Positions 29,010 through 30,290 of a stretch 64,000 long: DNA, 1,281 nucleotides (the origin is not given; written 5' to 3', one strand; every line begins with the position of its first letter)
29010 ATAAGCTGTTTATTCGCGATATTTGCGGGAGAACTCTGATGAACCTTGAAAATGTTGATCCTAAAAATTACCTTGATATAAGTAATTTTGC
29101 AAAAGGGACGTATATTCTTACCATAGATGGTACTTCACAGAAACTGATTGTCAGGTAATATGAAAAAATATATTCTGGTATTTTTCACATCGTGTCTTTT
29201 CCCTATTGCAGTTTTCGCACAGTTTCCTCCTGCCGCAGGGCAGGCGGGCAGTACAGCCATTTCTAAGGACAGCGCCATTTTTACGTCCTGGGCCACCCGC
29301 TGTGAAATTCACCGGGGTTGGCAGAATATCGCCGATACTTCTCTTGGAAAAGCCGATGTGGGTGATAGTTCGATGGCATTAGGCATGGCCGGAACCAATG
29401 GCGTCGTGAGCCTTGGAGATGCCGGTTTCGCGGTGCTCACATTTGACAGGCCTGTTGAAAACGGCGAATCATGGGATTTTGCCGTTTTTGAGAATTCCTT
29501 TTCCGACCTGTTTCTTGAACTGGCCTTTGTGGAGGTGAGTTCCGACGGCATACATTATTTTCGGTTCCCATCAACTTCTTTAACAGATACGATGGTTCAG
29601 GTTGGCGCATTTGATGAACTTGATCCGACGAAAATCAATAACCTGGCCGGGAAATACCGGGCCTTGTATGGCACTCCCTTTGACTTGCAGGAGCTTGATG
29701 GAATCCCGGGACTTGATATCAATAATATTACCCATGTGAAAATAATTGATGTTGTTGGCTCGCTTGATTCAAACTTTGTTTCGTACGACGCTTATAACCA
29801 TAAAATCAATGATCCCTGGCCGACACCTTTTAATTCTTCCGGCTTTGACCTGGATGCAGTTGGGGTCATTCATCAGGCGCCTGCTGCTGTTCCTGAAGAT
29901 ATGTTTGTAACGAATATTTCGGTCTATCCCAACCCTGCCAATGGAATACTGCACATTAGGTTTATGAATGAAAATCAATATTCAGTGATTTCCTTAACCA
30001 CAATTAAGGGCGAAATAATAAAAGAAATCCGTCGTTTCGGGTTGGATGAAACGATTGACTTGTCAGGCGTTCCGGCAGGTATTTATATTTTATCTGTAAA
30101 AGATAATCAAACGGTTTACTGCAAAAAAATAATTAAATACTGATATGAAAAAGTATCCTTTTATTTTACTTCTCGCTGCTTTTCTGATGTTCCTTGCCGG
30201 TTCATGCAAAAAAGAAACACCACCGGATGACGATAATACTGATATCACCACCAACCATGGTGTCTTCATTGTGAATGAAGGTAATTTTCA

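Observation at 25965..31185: Cobalamin-riboswitch-controlled four-gene operon with near-zero intergenic spacing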

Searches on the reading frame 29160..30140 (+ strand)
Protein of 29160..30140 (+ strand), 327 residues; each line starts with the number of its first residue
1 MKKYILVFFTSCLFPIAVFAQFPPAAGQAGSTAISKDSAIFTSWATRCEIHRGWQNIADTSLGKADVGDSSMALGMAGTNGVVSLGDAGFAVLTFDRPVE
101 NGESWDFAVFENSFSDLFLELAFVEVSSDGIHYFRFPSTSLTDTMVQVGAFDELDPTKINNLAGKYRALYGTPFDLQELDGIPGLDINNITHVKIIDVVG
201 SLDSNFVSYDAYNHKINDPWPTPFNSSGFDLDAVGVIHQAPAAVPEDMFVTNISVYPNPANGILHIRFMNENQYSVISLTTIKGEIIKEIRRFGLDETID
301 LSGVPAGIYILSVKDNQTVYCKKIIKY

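Call 5: search_protein_families(library=pfam, proteins=[window:29160-30140:+], max_evalue=0.1)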
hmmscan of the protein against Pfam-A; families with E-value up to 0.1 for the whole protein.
window:29160-30140:+ (327 aa): 1 family
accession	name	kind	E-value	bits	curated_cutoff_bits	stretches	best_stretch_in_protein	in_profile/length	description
PF18962.6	Por_Secre_tail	-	9e-13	48.8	27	1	255-325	1-74/75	Secretion system C-terminal sorting domain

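Call 6: search_protein_families(library=ncbifam, proteins=[window:29160-30140:+], max_evalue=0.1)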
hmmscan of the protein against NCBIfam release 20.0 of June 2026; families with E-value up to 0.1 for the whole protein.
window:29160-30140:+ (327 aa): 6 families
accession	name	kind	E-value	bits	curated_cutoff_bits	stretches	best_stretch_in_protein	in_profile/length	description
TIGR04183.1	Por_Secre_tail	domain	3.7e-12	46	23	1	255-326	1-71/72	T9SS type A sorting domain-containing protein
NF038113.1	T9SSA_dep_M36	equivalog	4.8e-08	31.6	885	1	248-325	788-867/869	T9SS-dependent M36 family metallopeptidase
NF050177.1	TapA_OM_Porphy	equivalog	0.0061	15.3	500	1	252-325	470-542/544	TapA/TapC family T9SS-dependent outer membrane protein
NF033170.0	lipo_LIC13355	subfamily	0.022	13.9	120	1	97-143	109-160/273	LIC_13355 family lipoprotein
NF052323.1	T9SSA_dep_M6i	equivalog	0.022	12.7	600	1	256-317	961-1028/1043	T9SS-dependent M6-like inactivated metalloprotease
NF052644.1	T9SS_DNase_Rie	equivalog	0.024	14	260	1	266-326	194-250/251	T9SS-dependent surface endonuclease, AS87_RS02955 family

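Call 12: find_homologous_proteins(query=window:29160-30140:+)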
Query window:29160-30140:+ (327 aa): 8000 proteins with E <= 0.001 among 8000 candidates; the best 120 are listed.
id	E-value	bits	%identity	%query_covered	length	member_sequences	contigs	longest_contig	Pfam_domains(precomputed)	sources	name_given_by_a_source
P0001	7.1e-218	740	99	100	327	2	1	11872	PF18962.8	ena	-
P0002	1.1e-184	631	86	100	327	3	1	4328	PF18962.8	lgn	-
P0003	1.6e-179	614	82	100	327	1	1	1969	PF18962.8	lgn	-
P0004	2.9e-176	603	82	100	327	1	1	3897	PF18962.8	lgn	-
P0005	4.1e-176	603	82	98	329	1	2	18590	PF18962.8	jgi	-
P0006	2.5e-169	580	79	100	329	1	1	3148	PF18962.8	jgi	jgi:hypothetical protein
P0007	2.7e-166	570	78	100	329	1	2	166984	PF18962.8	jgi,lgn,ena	-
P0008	2.5e-149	515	71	100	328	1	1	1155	PF18962.8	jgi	jgi:hypothetical protein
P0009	2.2e-142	492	68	100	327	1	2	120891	PF18962.8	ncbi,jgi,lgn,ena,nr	ncbi:MAG TPA: T9SS type A sorting domain-containing protein [Bacteroidales bacterium]|nr:T9SS type A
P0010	7.1e-136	471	66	98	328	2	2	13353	PF18962.8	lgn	-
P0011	1.0e-135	470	64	100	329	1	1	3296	PF18962.8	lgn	-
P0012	4.3e-135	468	67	94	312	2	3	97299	PF18962.8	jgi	-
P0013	1.8e-134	466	66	98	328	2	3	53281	PF18962.8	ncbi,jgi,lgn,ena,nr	ncbi:MAG TPA: T9SS type A sorting domain-containing protein [Bacteroidales bacterium]|nr:T9SS type A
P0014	4.8e-133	461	66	96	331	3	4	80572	PF18962.8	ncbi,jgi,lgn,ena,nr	ncbi:MAG TPA: T9SS type A sorting domain-containing protein [Bacteroidales bacterium]|nr:T9SS type A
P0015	6.6e-133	461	66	100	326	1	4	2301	PF18962.8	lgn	-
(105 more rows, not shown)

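Call 16: search_solved_structures(query=window:29160-30140:+, max_evalue=1, show_alignments=2)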
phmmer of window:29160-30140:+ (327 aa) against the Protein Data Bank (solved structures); distinct sequences matched with E-value up to 1: 5.
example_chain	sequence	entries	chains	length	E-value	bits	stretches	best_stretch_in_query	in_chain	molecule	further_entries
5jvk_A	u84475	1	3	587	1.7e-06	30.5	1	248-326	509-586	Uncharacterized protein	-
8glk_D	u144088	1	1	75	0.00013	24.3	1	253-325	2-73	Endonuclease I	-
8qb1_A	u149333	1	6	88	0.023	16.9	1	253-326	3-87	Mirolase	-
7pzj_A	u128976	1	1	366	0.048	15.9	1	251-318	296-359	Lipase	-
8glj_D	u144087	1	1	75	0.27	13.4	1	253-325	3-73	Por secretion system C-terminal sorting domain-containing protein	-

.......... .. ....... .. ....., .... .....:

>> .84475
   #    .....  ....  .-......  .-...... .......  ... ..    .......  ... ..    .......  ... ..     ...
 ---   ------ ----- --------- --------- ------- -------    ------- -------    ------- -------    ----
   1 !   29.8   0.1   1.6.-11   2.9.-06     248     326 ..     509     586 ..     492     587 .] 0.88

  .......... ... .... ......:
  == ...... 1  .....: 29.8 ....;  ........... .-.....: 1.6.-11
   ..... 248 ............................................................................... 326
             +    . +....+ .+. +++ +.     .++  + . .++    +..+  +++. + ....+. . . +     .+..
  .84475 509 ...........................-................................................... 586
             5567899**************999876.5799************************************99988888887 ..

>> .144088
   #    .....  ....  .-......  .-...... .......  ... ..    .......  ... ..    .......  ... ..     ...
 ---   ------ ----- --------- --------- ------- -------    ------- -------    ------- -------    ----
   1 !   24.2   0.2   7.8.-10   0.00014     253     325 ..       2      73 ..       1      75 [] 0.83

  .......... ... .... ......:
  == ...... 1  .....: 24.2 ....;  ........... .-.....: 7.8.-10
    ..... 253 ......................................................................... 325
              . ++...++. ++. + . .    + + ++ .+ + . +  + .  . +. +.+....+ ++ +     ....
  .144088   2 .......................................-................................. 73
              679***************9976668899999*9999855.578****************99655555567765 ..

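Call 22: search_solved_structures(query=A1, max_evalue=10, show_alignments=3)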
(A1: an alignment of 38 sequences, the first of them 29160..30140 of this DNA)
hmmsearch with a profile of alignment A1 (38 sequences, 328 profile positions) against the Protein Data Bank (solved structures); distinct sequences matched with E-value up to 10: 12.
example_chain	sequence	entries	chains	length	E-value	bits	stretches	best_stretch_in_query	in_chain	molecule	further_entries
8glk_D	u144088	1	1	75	1.8e-09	39.8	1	251-327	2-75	Endonuclease I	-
5jvk_A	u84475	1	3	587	3.3e-07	32.4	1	234-327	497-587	Uncharacterized protein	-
9whd_A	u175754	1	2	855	6.2e-07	31.5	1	240-326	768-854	GH167 glycoside hydrolase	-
7pzj_A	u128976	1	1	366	6.2e-07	31.5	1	245-323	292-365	Lipase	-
8glj_D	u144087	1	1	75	7.1e-06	28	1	250-327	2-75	Por secretion system C-terminal sorting domain-containing protein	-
8qb1_A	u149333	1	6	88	3.3e-05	25.8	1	251-326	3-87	Mirolase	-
5uyt_A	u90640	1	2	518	0.0013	20.6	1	248-320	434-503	Ice-binding protein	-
3sd2_A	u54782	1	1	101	0.66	11.7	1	259-316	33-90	Putative member of DUF3244 protein family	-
1n5n_A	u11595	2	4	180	0.84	11.3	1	207-266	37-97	Peptide deformylase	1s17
1lry_A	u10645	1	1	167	0.86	11.3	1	207-263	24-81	PEPTIDE deformylase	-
8s1x_A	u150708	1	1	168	0.87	11.3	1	207-263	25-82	Peptide deformylase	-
1ix1_A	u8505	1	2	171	0.91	11.2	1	207-263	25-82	peptide deformylase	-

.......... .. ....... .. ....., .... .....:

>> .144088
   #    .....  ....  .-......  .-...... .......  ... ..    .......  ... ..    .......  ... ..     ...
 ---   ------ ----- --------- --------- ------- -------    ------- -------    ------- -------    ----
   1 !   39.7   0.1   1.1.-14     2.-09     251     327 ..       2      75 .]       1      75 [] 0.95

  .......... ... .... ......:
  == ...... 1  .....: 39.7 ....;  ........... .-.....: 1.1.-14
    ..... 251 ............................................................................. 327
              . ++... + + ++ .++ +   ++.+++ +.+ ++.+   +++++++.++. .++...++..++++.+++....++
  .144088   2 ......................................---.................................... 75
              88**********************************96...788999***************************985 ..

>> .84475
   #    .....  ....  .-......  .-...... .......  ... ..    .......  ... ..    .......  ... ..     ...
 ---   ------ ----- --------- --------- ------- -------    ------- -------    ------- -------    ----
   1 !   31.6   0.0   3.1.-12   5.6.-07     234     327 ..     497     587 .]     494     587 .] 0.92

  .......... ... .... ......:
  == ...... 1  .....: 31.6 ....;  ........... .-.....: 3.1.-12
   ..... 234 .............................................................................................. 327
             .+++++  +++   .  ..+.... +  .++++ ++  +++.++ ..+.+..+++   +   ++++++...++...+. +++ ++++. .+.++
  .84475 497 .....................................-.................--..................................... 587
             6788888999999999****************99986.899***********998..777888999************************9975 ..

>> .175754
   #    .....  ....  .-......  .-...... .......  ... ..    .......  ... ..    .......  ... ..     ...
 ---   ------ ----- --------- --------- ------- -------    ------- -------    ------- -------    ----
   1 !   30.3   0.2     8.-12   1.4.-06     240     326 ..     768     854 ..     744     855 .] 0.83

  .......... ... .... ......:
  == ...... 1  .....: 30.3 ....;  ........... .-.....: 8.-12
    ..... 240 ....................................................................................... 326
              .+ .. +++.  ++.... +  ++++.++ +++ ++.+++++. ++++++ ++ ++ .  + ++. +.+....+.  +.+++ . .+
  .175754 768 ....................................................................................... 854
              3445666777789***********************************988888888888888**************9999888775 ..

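Call 24: find_related_loci(query=A1, collection=genome_contigs, flank=8000)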
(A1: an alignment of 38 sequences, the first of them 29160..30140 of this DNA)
Query A1 (327 aa) in genome_contigs; peptide patterns used: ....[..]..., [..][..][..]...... (x = any residue, [..] = any of these).
599 stretches matched a pattern (row limit reached: there are more); 575 encode a relative of the query (tblastn E <= 1e-3); the best 80 are kept; 80 distinct loci.
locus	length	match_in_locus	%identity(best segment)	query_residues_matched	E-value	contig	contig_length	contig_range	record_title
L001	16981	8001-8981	68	1-327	1e-146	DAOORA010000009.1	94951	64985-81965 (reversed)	MAG TPA_asm: Bacteroidales bacterium isolate AMR_MDS_2557 NODE_219_length_94951_cov_24.564755, whole genome shotgun sequ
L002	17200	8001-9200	65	5-327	5e-140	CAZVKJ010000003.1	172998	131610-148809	MAG TPA_asm: uncultured Bacteroidales bacterium isolate SRP089250_co1_43 genome assembly, contig: NODE_49_length_172998_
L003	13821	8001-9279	66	2-326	4e-139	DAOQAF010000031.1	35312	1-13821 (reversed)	MAG TPA_asm: Bacteroidales bacterium isolate AMR_MDS_1269 NODE_1114_length_35312_cov_12.510253, whole genome shotgun seq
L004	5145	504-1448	66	12-325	3e-137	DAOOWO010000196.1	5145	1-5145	MAG TPA_asm: Bacteroidales bacterium isolate AMR_MDS_2413 NODE_16303_length_5145_cov_3.552456, whole genome shotgun sequ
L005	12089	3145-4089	67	12-325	8e-136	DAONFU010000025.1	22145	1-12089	MAG TPA_asm: Bacteroidales bacterium isolate AMR_MDS_3835 NODE_2420_length_22145_cov_47.428701, whole genome shotgun seq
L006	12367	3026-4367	59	1-326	1e-125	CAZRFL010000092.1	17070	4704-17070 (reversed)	MAG TPA_asm: uncultured Bacteroidales bacterium isolate SRP272421_co1_615 genome assembly, contig: NODE_9545_length_1707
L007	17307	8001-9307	62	1-314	2e-125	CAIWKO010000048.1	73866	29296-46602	MAG: uncultured Bacteroidales bacterium isolate AlinenLipids_bin-7433 genome assembly, contig: bin-7433:48/70, whole gen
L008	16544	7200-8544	59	1-326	1e-123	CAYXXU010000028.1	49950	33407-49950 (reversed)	MAG TPA_asm: uncultured Bacteroidales bacterium isolate SRP220891_co2_158 genome assembly, contig: NODE_953_length_49950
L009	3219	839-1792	58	4-325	1e-120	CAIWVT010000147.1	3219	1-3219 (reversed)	uncultured bacterium isolate KR_bin-2776 genome assembly, contig: bin-2776:147/679, whole genome shotgun sequence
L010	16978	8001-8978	57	1-325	8e-117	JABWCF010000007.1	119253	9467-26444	MAG: Flavobacteriales bacterium isolate MAG_49 scaffold_104, whole genome shotgun sequence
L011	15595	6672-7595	59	17-325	2e-116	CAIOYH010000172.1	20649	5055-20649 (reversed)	uncultured bacterium isolate Kiruna_bin-04925 genome assembly, contig: bin-04925:172/230, whole genome shotgun sequence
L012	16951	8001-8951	57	18-325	2e-114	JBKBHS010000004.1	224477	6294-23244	MAG: Bacteroidia bacterium isolate 21I_069.bin.58 NODE_68_length_224477_cov_64.401705, whole genome shotgun sequence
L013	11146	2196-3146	58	18-325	5e-112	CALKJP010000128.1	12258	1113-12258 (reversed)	MAG: uncultured Bacteroidia bacterium isolate N1_Bin_MAXBIN__135_sub_1 genome assembly, contig: c_000002291911, whole ge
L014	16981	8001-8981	55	1-325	3e-112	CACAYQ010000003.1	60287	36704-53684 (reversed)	uncultured Bacteroidetes bacterium isolate AG-349-I04 genome assembly, contig: AG-349-I04_NODE_3, whole genome shotgun s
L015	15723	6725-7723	56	1-325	4e-112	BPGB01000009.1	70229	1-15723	MAG: Candidatus Woesearchaeota archaeon KatS3mg002 DNA, contig_15122, whole genome shotgun sequence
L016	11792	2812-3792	55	1-325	9e-111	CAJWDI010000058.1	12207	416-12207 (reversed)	MAG TPA_asm: uncultured Flavobacteriaceae bacterium isolate ERR599050_bin.168_MetaBAT_v2.12.1_MAG genome assembly, conti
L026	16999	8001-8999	52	1-327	3e-107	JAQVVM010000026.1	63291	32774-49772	MAG: Bacteroidales bacterium isolate STF1_8 NODE_828_length_63291_cov_4.376037_Sandtown_F1, whole genome shotgun sequenc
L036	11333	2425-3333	56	20-325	1e-104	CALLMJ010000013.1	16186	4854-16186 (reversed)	MAG: uncultured Bacteroidia bacterium isolate N1_Bin_MAXBIN__046_sub_1 genome assembly, contig: c_000002242982, whole ge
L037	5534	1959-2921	54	1-325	1e-104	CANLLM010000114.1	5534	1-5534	MAG: Bacteroidetes bacterium isolate ZE-13may13-124 genome assembly, contig: ZE-13may13-C15765, whole genome shotgun seq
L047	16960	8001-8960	54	4-325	4e-103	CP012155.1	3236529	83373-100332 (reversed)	Bacteroidetes bacterium UKL13-3 chromosome, complete genome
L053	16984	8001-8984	52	1-324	3e-102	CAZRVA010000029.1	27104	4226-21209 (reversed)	MAG TPA_asm: uncultured Chitinophaga sp. isolate binchicken_co263_375 genome assembly, contig: NODE_1041_length_27104_co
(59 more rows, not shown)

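Call 31: predict_structure(alignment_id=A1)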
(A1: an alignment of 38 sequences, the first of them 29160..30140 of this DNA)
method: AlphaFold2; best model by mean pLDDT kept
length: 327 residues; sequences in the alignment: 38
mean_pLDDT: 63.7   pTM: 0.49
mean pLDDT of the five models: 63.7, 63.3, 60.1, 59.5, 58.5
residues with pLDDT >= 90: 29; 70-90: 116; 50-70: 81; < 50: 101
segments of 3 or more residues with pLDDT < 50: 18-43, 68-83, 139-170, 220-228, 240-250
pLDDT, mean of each block of 10 residues (from residue 1): 87 66 33 34 57 64 57 36 58 77 71 53 79 68 35 37 38 75 84 75 56 50 46 59 37 74 85 83 91 86 89 85 81
secondary structure, 60 per line:
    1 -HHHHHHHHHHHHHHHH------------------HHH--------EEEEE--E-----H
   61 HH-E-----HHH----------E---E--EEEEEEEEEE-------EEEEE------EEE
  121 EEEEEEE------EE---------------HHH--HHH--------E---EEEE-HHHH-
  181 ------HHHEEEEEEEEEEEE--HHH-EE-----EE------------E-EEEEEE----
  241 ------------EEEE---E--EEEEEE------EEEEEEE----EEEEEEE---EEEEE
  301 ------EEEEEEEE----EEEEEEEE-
elements in order: H2-17 E47-51 E90-99 E107-111 E118-127 E171-174 H176-179 E190-201 E231-236 E253-256 E263-268 E275-281 E286-292 E296-300 E307-314 E319-326

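Call 79: search_protein_families(library=pfam, proteins=[L047:6695-7273:+, L047:7613-8002:+, L047:8966-9970:+, L047:9973-10761:+, L047:10719-11309:+, L053:6519-7592:-, L053:9437-10051:+, L026:5352-7721:+, L026:9556-10431:-], max_evalue=0.0001)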
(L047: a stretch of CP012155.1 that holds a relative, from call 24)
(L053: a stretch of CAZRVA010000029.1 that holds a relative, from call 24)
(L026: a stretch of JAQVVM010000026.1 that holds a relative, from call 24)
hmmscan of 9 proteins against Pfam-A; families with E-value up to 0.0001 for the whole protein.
L047:6695-7273:+ (193 aa): 1 family
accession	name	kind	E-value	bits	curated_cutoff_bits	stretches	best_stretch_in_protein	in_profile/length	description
PF20221.3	DUF6580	-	1.4e-56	191.6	27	1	5-183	2-161/162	Family of unknown function (DUF6580)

L047:7613-8002:+ (130 aa): 1 family
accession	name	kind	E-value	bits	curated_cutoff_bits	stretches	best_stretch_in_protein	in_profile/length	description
PF03061.28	4HBT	-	6.8e-18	65.2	20.6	1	28-99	3-75/79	Thioesterase superfamily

L047:8966-9970:+ (335 aa): 1 family
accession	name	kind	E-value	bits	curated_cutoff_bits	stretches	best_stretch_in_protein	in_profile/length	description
PF02277.22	DBI_PRT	-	2.7e-126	421.7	22.6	1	3-331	8-329/329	Phosphoribosyltransferase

L047:9973-10761:+ (263 aa): 1 family
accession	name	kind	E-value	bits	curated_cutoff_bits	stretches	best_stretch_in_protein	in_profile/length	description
PF02654.20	CobS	-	1.2e-56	192.6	23.2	1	12-254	1-207/207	Cobalamin-5-phosphate synthase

L047:10719-11309:+ (197 aa): 1 family
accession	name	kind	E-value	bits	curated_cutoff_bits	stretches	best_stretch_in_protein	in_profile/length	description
PF00300.27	His_Phos_1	-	4.2e-35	121.6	21.7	1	13-185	1-182/194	Histidine phosphatase superfamily (branch 1)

L053:6519-7592:- (358 aa): 1 family
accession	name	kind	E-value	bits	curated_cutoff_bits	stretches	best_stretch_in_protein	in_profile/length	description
PF00487.30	FA_desaturase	-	3.8e-40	138.7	29.7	1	65-337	3-252/253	Fatty acid desaturase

L053:9437-10051:+ (205 aa): 1 family
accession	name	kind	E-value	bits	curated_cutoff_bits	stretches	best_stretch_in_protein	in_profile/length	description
PF07635.16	PSCyt1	-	1.1e-06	29.5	22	1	135-184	4-59/59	Planctomycete cytochrome C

L026:5352-7721:+ (790 aa): 2 families
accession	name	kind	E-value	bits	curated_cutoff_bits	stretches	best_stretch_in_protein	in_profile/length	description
PF01578.25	Cytochrom_C_asm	-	4.4e-20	72.7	29.9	1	105-328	1-206/212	Cytochrome C assembly protein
PF16327.10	CcmF_C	-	4e-09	36.6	28.7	1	372-547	24-212/323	Cytochrome c-type biogenesis protein CcmF C-terminal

L026:9556-10431:- (292 aa): 3 families
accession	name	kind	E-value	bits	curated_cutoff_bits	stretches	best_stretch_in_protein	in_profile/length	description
PF05726.19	Pirin_C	-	3.4e-29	101.7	27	1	187-288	2-103/103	Pirin C-terminal cupin domain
PF02678.22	Pirin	-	3.9e-27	94.8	26.1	1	24-131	3-108/108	Pirin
PF17954.7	Pirin_C_2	-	2.2e-06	28.2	22.9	1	174-252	8-84/86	Quercetinase C-terminal cupin domain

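Call 99: find_encoding_contigs(protein=P0001, flank=6000, max_places=2)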
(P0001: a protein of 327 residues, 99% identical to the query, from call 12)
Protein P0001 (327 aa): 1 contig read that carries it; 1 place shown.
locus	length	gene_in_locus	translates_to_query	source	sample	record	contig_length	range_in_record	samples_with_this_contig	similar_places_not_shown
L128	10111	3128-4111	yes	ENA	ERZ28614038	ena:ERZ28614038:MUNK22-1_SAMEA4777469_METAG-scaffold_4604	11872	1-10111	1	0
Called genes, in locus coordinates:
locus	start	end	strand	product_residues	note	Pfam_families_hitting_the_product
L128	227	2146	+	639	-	PF07715:Plug, PF00593:TonB_dep_Rec_b-barrel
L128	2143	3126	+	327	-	PF14717:DUF4465, PF18962:Por_Secre_tail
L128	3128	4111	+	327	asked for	PF18962:Por_Secre_tail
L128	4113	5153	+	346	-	PF16819:DUF5074, PF08450:SGL (weak)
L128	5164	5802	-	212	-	PF01327:Pep_deformylase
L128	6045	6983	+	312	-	PF00535:Glycos_transf_2, PF10111:Glyco_tranf_2_2 (weak), PF13641:Glyco_tranf_2_3 (weak)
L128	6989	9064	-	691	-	PF13231:PMT_2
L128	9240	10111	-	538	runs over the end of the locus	PF13231:PMT_2 (weak)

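Call 101: search_solved_structures(query=L047:6695-7273:+, max_evalue=10, show_alignments=1)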
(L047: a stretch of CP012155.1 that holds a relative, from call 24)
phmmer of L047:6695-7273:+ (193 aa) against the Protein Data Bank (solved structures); distinct sequences matched with E-value up to 10: 0.

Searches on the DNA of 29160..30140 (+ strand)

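Call 28: search_rna_families(sources=[L001, L010, L012, L047, L026, L053, L061, L066], threshold=gathering)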
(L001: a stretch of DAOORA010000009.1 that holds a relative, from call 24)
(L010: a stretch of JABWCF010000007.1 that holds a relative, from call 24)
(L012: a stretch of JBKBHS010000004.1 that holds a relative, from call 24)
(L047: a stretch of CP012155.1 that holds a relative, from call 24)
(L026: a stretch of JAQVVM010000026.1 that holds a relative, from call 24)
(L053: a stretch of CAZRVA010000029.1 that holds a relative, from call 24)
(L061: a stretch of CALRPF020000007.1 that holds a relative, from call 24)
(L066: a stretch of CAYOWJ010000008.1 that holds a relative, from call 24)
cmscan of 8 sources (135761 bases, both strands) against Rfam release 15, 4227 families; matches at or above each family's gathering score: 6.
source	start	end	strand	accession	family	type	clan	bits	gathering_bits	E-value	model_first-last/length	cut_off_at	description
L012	4449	4645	+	RF00174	Cobalamin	Cis-reg; riboswitch;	CL00101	115.9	31.5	5.1e-28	1-189/189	no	Cobalamin riboswitch aptamer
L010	4796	4995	+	RF00174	Cobalamin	Cis-reg; riboswitch;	CL00101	106.4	31.5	2.6e-25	1-189/189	no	Cobalamin riboswitch aptamer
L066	6375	6583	+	RF00174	Cobalamin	Cis-reg; riboswitch;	CL00101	103.4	31.5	1.9e-24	1-189/189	no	Cobalamin riboswitch aptamer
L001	4789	4985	+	RF00174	Cobalamin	Cis-reg; riboswitch;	CL00101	94.4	31.5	7.2e-22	1-189/189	no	Cobalamin riboswitch aptamer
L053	7720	7915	+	RF00174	Cobalamin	Cis-reg; riboswitch;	CL00101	93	31.5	1.8e-21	1-189/189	no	Cobalamin riboswitch aptamer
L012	2719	2751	+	RF02914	DUF805b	Cis-reg;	CL00115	39.3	35.6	2.7e-07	1-35/35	no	DUF805b RNA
